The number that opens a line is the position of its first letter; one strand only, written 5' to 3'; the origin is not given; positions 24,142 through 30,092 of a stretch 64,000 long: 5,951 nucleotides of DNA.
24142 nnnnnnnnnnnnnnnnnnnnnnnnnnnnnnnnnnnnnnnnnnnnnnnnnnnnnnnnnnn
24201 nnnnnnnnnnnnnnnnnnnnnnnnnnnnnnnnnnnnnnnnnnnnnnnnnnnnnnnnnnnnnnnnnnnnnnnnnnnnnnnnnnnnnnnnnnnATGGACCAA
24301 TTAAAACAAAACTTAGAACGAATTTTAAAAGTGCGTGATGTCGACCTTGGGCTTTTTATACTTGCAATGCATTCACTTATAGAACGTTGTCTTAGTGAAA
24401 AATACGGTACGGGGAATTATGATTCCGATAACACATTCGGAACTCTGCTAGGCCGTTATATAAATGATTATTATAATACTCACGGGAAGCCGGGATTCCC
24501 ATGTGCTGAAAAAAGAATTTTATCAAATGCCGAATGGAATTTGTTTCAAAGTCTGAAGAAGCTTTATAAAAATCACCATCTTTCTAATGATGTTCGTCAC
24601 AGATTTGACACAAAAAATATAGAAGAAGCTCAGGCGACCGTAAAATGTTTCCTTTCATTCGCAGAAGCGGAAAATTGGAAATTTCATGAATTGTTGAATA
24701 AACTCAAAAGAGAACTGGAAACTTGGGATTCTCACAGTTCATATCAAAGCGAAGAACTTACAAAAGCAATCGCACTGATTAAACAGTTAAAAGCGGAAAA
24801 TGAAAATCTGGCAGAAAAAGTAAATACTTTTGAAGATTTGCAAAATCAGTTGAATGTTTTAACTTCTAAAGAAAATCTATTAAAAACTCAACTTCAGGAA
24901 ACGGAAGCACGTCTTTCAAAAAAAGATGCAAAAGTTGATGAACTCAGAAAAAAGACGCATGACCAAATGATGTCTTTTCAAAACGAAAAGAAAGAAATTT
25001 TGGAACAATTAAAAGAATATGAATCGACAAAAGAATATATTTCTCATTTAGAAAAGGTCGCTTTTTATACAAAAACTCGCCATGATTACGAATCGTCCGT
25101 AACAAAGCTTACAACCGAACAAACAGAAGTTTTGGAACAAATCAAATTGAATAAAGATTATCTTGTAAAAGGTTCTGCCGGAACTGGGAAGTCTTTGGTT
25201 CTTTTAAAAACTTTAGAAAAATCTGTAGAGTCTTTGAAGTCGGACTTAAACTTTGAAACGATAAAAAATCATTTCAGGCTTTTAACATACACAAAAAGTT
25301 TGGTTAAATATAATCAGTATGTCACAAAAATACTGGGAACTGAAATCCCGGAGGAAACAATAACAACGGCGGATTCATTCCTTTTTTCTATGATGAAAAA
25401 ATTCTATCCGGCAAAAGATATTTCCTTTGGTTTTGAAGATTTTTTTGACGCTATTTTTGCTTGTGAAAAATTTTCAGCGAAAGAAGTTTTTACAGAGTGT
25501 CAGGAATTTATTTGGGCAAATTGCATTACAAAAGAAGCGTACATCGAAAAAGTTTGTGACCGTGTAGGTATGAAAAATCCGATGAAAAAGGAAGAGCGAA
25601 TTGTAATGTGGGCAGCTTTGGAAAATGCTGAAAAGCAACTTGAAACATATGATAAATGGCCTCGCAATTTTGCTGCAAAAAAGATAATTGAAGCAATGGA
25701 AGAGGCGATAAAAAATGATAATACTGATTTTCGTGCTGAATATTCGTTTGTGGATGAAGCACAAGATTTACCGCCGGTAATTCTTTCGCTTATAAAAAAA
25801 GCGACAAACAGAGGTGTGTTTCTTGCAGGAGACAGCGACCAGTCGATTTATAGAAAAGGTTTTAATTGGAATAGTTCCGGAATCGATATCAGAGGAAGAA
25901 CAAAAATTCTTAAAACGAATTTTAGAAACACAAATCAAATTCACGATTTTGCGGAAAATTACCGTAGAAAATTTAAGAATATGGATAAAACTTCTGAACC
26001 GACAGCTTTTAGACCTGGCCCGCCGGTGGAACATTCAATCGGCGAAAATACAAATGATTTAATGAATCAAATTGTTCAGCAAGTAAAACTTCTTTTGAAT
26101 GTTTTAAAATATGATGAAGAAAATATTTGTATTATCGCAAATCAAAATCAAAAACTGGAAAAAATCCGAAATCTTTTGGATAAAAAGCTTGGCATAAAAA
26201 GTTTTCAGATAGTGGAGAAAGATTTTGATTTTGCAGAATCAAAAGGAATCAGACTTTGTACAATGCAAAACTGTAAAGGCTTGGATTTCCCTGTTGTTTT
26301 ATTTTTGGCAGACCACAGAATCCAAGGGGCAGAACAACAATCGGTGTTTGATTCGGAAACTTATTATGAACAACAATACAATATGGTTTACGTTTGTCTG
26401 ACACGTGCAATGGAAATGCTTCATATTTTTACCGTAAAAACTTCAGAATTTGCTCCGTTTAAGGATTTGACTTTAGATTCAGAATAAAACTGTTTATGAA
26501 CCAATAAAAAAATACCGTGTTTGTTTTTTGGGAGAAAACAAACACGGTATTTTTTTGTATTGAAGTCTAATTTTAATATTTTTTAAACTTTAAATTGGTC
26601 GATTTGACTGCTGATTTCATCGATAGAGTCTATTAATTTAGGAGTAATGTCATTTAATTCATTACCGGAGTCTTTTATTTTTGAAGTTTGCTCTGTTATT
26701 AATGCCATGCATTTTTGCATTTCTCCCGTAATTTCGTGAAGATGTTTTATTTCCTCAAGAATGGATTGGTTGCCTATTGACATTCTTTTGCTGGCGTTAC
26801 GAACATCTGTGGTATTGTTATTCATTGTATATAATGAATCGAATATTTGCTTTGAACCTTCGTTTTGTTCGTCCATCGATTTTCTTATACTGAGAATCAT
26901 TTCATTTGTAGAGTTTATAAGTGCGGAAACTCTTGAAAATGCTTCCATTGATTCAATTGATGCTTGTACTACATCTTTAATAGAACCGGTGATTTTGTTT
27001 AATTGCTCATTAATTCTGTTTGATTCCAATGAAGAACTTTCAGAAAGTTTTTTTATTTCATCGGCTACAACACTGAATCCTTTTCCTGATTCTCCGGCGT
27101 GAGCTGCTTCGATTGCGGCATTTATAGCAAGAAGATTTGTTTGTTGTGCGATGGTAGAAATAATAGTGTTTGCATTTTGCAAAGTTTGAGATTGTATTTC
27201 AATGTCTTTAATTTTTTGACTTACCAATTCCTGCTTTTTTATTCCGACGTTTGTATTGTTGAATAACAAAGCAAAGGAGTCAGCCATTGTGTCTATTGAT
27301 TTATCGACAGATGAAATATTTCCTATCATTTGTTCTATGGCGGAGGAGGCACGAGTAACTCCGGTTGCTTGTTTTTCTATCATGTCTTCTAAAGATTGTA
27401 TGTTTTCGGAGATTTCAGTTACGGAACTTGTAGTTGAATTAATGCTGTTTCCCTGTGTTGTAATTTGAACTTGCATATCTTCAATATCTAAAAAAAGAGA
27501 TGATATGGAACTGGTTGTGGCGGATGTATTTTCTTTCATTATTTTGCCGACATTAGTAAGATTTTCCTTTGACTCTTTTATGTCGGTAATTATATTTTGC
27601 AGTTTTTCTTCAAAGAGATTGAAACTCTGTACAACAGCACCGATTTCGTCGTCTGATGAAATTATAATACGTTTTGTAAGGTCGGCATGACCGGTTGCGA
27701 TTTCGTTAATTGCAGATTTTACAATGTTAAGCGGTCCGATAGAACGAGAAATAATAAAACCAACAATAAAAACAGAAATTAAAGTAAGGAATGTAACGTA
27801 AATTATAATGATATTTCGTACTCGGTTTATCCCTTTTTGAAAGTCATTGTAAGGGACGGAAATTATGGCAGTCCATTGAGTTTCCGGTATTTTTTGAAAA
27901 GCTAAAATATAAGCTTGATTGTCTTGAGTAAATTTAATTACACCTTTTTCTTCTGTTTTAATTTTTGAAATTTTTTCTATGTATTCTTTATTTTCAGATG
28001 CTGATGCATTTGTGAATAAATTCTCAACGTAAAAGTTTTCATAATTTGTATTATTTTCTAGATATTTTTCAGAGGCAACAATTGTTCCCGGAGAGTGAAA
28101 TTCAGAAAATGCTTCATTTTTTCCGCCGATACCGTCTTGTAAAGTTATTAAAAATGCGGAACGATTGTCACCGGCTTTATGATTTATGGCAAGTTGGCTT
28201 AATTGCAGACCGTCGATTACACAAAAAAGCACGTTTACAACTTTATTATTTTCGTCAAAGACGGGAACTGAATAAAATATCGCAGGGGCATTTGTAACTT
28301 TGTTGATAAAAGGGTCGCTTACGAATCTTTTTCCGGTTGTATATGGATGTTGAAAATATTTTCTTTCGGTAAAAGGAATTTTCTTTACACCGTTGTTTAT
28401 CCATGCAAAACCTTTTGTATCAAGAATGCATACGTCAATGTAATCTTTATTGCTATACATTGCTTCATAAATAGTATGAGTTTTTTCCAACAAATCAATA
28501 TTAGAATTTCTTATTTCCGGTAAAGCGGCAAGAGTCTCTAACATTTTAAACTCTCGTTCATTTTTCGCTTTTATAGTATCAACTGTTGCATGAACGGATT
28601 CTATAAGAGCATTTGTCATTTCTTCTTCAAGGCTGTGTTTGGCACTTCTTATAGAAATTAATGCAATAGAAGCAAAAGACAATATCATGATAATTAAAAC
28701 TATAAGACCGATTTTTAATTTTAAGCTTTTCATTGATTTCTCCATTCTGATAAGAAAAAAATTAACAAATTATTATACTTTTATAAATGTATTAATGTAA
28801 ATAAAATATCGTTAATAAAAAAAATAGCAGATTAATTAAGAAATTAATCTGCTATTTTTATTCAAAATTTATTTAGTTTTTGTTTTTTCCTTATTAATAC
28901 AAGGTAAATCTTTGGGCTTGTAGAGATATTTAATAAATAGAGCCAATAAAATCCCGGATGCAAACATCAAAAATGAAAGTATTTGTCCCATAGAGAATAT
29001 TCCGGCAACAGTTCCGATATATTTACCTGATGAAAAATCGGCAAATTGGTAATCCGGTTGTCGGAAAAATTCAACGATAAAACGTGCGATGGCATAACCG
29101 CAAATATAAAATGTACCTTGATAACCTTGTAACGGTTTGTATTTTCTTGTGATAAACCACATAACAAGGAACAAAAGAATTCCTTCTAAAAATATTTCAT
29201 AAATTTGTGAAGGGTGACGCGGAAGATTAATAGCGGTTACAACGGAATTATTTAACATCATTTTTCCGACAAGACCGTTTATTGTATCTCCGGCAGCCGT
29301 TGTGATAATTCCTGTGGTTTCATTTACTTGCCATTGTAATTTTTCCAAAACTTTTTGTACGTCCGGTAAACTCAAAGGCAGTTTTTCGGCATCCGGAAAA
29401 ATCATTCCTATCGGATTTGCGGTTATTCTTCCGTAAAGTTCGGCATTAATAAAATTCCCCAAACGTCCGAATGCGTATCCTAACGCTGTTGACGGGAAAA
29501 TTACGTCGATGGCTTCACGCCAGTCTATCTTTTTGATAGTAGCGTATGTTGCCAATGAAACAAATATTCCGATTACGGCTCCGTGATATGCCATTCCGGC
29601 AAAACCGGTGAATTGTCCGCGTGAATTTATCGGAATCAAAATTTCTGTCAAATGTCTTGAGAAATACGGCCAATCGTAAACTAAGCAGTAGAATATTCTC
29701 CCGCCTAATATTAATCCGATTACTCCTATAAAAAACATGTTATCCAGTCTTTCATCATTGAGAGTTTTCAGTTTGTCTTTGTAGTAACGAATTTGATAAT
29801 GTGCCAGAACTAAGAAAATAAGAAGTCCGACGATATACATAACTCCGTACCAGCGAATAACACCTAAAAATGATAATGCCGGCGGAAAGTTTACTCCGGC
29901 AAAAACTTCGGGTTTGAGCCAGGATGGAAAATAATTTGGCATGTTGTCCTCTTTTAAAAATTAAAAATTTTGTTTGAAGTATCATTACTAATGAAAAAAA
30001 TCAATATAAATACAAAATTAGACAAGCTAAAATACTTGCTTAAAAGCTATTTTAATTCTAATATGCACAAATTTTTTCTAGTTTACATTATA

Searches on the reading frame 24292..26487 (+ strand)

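Call 47: search_protein_families(library=pfam, proteins=[window:24292-26487:+], max_evalue=0.00001)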
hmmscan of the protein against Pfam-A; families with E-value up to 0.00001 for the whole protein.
window:24292-26487:+ (731 aa): 3 families
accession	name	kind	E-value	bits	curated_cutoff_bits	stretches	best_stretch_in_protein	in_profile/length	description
PF00580.27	UvrD-helicase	-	8.4e-12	45.8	23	1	273-521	1-254/271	UvrD/REP helicase N-terminal domain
PF01443.25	Viral_helicase1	-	4.9e-10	40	21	0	649-714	173-228/228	Viral superfamily 1 RNA helicase core domain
PF13245.12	AAA_19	-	7.8e-08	33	25.1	1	277-520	1-131/134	AAA domain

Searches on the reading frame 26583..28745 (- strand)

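Call 47: search_protein_families(library=pfam, proteins=[window:26583-28745:-], max_evalue=0.00001)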
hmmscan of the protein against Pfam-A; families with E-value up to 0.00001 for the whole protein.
window:26583-28745:- (720 aa): 3 families
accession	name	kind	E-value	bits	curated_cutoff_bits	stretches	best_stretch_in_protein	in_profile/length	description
PF00015.26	MCPsignal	-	4.4e-25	88.9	34.6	1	506-655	19-168/172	Methyl-accepting chemotaxis protein (MCP) signalling domain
PF02743.24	dCache_1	-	6.3e-14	52.5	45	1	43-205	3-177/240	Cache domain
PF00672.30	HAMP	-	4.2e-09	37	25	1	330-378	1-47/53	HAMP domain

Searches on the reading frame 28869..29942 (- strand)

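Call 47: search_protein_families(library=pfam, proteins=[window:28869-29942:-], max_evalue=0.00001)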
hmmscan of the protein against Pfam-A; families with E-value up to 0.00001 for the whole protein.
window:28869-29942:- (357 aa): 1 family
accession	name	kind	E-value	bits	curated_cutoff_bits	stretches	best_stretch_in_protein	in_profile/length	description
PF01790.23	LGT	-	8.4e-61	205.8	24.9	1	28-334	10-238/240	Prolipoprotein diacylglyceryl transferase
